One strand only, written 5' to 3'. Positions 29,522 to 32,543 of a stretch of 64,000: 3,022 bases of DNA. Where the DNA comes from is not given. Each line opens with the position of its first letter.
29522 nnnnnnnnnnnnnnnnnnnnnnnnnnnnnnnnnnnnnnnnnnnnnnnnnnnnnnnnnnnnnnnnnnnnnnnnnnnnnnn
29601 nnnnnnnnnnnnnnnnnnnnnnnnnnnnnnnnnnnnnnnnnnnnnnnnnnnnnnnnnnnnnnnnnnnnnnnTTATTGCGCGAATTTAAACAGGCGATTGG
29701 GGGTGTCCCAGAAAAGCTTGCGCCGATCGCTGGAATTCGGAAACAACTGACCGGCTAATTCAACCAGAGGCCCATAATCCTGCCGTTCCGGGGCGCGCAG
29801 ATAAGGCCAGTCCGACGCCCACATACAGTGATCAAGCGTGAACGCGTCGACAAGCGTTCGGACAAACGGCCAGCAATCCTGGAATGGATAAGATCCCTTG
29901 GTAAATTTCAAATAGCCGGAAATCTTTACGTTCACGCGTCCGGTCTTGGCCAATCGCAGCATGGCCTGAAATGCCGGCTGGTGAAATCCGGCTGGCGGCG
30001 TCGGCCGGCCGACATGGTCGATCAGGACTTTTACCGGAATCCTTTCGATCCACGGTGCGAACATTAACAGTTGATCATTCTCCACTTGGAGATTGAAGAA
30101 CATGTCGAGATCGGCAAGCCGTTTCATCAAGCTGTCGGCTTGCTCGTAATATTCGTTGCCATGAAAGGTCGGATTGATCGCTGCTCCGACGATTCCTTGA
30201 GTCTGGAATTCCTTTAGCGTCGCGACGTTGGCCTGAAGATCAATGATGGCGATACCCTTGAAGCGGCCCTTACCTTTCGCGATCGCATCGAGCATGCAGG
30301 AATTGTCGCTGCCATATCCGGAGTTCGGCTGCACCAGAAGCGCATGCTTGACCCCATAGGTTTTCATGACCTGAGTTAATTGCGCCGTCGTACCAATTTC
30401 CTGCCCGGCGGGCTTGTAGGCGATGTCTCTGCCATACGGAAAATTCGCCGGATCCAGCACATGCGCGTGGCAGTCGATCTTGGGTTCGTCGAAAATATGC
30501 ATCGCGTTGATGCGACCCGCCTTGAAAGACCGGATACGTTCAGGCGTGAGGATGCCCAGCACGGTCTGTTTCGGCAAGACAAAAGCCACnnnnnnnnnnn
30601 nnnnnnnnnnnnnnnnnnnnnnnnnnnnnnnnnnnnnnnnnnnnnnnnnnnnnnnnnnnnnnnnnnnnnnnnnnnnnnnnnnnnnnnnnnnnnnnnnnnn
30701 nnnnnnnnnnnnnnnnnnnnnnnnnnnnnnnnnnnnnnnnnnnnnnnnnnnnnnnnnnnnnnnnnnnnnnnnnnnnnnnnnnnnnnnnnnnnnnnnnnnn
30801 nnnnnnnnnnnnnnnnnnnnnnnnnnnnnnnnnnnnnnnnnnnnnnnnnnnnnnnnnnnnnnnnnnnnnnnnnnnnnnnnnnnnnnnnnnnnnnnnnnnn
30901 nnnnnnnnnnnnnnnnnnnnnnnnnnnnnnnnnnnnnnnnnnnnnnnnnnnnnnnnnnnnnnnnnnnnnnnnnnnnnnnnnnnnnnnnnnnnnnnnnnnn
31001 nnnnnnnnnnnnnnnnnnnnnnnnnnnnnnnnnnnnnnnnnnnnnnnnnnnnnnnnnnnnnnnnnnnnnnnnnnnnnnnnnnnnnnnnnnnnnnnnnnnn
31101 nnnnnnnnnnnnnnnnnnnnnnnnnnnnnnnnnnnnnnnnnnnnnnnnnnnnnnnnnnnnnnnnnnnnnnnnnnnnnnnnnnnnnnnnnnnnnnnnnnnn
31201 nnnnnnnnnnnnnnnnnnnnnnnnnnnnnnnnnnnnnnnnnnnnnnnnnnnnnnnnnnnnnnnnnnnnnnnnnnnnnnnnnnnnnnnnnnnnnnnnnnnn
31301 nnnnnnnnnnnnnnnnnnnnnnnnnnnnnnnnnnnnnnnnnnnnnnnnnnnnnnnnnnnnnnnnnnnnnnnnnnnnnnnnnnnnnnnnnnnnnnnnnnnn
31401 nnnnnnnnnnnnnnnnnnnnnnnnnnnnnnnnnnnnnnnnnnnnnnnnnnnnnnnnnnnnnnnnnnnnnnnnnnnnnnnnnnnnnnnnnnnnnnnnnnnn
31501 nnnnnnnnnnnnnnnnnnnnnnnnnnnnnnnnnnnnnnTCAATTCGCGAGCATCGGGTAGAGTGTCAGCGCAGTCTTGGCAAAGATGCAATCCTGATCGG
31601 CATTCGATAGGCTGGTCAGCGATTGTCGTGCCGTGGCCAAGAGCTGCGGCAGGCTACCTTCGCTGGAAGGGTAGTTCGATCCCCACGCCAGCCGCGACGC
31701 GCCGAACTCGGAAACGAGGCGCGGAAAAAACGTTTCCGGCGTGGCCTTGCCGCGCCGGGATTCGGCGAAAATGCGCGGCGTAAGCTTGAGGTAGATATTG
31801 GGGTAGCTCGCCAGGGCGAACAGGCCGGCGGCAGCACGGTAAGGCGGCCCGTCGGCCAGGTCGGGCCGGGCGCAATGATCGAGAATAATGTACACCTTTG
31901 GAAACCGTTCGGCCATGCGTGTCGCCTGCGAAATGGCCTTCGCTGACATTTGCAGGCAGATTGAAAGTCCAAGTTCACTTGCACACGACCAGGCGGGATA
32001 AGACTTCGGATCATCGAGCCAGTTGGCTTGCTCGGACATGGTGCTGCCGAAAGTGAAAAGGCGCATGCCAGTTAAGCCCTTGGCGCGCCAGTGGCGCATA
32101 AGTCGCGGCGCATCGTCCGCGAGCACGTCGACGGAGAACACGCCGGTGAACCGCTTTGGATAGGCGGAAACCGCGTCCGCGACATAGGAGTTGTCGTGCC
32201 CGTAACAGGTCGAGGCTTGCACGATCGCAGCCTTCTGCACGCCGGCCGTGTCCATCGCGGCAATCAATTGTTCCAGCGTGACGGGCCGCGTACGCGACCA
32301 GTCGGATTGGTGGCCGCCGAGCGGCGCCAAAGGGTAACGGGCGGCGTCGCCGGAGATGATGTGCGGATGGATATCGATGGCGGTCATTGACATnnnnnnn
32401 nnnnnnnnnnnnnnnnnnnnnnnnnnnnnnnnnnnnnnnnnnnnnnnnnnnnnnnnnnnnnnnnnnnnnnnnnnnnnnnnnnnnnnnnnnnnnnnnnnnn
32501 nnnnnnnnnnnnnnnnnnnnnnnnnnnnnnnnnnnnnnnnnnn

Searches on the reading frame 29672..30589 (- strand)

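Call 26: search_protein_families(library=pfam, proteins=[window:29672-30589:-], max_evalue=0.001)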
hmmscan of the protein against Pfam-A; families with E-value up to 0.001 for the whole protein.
window:29672-30589:- (305 aa): 1 family
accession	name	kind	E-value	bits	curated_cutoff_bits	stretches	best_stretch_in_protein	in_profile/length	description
PF04909.20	Amidohydro_2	-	6.4e-41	141.4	26.4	1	38-303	1-289/289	Amidohydrolase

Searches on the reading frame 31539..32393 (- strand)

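Call 26: search_protein_families(library=pfam, proteins=[window:31539-32393:-], max_evalue=0.001)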
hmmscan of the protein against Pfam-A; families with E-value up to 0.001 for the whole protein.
window:31539-32393:- (284 aa): 1 family
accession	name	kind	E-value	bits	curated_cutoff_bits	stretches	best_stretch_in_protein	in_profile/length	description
PF04909.20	Amidohydro_2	-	1.2e-32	114.3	26.4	1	6-280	1-288/289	Amidohydrolase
